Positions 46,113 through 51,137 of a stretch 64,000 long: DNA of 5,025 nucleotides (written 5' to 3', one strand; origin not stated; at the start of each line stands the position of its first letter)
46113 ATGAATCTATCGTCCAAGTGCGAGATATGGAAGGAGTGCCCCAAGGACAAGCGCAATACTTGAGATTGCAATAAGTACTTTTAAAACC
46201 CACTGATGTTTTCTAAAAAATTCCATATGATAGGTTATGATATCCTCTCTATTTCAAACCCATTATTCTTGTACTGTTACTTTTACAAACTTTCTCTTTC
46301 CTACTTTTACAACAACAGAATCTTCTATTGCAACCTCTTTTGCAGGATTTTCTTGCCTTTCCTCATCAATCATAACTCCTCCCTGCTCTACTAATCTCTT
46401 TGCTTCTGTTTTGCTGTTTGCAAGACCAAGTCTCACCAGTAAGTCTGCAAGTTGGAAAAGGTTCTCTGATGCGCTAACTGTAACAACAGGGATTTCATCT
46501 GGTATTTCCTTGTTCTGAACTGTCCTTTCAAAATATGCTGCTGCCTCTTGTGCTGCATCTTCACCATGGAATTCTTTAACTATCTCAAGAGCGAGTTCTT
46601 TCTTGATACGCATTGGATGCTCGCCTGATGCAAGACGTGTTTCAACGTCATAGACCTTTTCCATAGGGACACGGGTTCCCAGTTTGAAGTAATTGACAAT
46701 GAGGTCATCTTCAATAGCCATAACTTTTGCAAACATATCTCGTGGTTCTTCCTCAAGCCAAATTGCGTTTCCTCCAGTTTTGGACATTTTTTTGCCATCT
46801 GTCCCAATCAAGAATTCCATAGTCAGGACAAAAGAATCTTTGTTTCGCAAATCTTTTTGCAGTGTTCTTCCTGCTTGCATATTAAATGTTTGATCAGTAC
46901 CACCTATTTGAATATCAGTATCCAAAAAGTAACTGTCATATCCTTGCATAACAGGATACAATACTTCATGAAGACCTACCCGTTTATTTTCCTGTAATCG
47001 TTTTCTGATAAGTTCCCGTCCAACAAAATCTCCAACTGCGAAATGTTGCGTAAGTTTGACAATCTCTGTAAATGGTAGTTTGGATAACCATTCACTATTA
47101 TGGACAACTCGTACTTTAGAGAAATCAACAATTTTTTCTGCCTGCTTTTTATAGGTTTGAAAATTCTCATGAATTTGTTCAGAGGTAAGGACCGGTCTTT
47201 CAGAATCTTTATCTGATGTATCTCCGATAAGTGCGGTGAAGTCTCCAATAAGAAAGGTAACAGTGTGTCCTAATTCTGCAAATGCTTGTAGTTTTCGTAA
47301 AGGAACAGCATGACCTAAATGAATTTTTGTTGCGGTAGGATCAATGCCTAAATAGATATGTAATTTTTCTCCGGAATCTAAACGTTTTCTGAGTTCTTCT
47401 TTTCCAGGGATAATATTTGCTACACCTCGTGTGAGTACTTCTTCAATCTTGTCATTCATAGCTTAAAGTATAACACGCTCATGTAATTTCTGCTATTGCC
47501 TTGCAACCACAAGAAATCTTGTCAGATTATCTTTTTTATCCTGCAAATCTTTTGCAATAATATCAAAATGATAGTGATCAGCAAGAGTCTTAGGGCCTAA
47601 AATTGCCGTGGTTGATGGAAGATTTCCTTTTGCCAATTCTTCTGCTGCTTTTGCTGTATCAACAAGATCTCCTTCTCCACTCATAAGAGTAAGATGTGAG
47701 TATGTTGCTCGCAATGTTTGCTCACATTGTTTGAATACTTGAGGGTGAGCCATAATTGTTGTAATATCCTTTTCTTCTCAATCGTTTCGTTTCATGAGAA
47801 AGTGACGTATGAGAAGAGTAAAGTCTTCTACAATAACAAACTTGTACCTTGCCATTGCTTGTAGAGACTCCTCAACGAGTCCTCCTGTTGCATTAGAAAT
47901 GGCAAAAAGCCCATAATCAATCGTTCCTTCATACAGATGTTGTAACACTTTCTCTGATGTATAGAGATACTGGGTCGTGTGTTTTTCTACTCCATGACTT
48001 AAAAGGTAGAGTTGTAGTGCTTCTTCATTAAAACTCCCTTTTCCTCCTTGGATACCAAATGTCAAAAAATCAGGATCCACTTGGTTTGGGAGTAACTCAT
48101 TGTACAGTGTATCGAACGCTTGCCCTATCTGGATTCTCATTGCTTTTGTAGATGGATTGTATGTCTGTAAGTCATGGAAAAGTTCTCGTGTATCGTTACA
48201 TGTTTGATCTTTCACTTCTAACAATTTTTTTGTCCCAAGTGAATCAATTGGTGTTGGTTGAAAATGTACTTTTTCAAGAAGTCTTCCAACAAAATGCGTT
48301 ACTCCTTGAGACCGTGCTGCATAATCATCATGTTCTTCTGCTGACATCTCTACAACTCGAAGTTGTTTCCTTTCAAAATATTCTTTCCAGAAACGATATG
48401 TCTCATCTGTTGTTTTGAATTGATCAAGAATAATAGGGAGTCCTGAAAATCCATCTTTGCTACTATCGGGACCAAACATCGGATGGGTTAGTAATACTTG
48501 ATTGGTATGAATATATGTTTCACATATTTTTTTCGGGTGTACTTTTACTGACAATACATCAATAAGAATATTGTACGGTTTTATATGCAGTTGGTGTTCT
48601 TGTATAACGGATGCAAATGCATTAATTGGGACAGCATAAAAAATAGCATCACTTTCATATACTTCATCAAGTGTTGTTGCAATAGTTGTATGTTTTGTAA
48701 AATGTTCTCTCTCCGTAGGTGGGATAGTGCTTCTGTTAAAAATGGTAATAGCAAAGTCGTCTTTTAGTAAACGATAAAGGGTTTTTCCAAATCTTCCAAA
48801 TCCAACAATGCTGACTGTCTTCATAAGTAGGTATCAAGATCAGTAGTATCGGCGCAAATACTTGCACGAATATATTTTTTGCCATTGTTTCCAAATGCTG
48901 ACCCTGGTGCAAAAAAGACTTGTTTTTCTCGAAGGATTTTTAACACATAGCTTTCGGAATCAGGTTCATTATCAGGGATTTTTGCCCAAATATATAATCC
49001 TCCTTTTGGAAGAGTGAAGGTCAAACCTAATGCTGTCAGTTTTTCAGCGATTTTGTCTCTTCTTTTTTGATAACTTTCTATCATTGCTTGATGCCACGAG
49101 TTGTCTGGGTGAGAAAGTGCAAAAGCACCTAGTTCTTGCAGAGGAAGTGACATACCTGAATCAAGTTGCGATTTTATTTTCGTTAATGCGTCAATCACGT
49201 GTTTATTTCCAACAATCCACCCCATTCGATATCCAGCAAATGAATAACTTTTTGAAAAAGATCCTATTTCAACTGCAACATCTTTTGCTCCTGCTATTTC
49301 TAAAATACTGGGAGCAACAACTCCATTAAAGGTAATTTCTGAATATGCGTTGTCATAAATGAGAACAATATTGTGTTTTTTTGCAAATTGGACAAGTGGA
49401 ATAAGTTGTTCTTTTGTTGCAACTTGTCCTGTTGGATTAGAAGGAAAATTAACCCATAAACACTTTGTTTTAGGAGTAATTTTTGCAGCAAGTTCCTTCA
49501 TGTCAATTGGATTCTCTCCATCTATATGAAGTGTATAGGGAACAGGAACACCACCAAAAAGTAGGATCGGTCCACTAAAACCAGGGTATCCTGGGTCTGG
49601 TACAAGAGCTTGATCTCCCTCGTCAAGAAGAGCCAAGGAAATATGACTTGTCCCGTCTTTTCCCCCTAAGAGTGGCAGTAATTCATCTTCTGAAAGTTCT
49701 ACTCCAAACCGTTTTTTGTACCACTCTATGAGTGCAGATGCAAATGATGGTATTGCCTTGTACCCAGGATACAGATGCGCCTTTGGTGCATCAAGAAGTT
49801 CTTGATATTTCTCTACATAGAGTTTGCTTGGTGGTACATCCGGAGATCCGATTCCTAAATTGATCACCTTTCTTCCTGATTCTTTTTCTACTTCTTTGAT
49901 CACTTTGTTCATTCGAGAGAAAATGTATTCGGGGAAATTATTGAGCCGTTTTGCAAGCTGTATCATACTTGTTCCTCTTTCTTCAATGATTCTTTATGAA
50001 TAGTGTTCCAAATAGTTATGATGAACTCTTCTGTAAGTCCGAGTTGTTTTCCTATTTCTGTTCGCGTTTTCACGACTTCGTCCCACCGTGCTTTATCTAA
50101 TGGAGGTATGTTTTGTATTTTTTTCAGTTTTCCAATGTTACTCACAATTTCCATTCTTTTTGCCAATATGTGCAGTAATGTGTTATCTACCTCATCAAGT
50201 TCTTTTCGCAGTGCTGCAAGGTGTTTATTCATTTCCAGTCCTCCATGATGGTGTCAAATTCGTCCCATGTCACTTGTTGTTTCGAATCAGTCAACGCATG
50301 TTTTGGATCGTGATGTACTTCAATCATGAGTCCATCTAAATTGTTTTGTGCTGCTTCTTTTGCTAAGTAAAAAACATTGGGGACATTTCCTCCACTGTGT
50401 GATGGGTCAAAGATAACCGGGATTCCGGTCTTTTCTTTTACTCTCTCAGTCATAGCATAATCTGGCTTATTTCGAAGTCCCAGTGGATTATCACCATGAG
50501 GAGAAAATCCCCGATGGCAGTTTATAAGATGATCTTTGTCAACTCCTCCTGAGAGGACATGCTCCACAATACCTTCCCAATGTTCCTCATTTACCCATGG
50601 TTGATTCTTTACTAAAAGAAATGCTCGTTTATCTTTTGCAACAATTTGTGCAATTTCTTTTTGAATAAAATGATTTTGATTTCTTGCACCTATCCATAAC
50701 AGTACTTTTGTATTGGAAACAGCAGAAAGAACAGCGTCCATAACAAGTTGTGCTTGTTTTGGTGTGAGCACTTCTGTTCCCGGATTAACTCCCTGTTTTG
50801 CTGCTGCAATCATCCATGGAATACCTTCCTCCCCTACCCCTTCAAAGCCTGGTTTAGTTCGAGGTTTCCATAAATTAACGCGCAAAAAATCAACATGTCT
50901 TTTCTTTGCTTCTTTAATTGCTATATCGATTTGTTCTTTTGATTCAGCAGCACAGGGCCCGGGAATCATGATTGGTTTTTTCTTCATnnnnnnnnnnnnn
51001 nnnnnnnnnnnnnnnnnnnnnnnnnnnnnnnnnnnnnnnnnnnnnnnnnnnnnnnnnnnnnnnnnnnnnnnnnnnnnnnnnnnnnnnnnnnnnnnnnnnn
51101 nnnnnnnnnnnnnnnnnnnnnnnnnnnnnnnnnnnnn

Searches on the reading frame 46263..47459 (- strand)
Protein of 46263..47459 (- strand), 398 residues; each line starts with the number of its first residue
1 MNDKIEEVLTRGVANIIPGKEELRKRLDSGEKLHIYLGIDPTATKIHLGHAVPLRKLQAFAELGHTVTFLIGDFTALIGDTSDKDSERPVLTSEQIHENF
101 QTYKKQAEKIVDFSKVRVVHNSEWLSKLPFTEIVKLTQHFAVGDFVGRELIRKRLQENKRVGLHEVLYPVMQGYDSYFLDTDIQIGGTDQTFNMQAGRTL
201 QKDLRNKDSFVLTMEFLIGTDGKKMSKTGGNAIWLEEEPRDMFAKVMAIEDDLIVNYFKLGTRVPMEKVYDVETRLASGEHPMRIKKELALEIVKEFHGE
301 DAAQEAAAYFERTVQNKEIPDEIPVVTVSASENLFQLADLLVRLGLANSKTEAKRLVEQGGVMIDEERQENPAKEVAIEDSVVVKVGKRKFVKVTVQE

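Call 72: search_protein_families(library=pfam, proteins=[window:46263-47459:-], max_evalue=0.001)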
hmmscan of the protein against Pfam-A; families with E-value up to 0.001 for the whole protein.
window:46263-47459:- (398 aa): 3 families
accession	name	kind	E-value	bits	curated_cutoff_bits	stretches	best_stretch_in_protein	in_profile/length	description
PF00579.31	tRNA-synt_1b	-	7.5e-71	239.3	21.1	1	31-313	4-290/292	tRNA synthetases class I (W and Y)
PF22421.1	SYY_C-terminal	-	3.1e-09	37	27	1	320-392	6-81/83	Tyrosine--tRNA ligase SYY-like C-terminal domain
PF01479.30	S4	-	6.9e-09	35.7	22.8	1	337-381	3-47/48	S4 domain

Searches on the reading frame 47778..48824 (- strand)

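Call 72: search_protein_families(library=pfam, proteins=[window:47778-48824:-], max_evalue=0.001)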
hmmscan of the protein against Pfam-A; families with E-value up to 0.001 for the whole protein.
window:47778-48824:- (348 aa): 4 families
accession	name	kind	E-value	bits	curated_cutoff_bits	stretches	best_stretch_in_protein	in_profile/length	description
PF02153.23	PDH_N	-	2.3e-15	56.9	26.5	1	50-157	38-152/154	Prephenate dehydrogenase, nucleotide-binding domain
PF00800.23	PDT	-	3.2e-13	50.3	25.2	1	257-347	2-88/181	Prephenate dehydratase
PF03807.23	F420_oxidored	-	7.4e-05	23.7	21.6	1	4-91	2-92/94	NADP oxidoreductase coenzyme F420-dependent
PF02826.25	2-Hacid_dh_C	-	0.00045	20.1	25.1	1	2-69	37-103/178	D-isomer specific 2-hydroxyacid dehydrogenase, NAD binding domain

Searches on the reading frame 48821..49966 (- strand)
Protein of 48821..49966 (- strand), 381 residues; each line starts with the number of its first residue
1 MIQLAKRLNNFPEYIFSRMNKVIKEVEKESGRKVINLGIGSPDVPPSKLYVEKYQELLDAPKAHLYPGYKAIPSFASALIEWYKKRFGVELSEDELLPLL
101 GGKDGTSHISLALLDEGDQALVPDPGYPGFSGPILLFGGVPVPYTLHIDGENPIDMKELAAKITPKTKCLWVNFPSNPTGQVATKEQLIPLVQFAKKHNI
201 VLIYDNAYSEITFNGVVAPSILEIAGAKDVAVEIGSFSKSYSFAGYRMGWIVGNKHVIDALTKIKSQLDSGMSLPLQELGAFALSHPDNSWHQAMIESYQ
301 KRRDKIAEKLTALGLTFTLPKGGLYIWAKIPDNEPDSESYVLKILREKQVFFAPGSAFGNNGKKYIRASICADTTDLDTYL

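Call 72: search_protein_families(library=pfam, proteins=[window:48821-49966:-], max_evalue=0.001)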
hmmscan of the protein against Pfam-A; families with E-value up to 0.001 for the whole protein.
window:48821-49966:- (381 aa): 3 families
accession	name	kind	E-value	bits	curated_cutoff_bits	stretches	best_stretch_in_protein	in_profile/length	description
PF00155.27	Aminotran_1_2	-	1.9e-60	205.4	19.7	1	33-376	2-351/361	Aminotransferase class I and II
PF01053.26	Cys_Met_Meta_PP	-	1.2e-07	31.1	27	1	107-209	81-177/381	Cys/Met metabolism PLP-dependent enzyme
PF01041.23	DegT_DnrJ_EryC1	-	5.1e-05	23.1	19.8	1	108-208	53-148/360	DegT/DnrJ/EryC1/StrS aminotransferase family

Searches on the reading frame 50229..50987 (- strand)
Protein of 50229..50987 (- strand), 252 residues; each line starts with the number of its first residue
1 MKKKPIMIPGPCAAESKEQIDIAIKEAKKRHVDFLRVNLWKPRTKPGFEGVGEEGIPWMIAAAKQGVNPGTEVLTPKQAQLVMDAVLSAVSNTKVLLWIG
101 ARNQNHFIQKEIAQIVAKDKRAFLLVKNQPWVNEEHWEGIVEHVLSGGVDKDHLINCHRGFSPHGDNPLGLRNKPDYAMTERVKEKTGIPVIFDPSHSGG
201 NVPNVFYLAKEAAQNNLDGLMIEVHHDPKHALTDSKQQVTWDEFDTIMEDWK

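Call 72: search_protein_families(library=pfam, proteins=[window:50229-50987:-], max_evalue=0.001)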
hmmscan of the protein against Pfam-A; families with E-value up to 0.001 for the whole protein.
window:50229-50987:- (252 aa): 1 family
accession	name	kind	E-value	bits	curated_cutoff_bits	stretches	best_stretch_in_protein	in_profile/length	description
PF00793.26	DAHP_synth_1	-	4.4e-27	95.1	25.5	1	4-248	17-258/270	DAHP synthetase I family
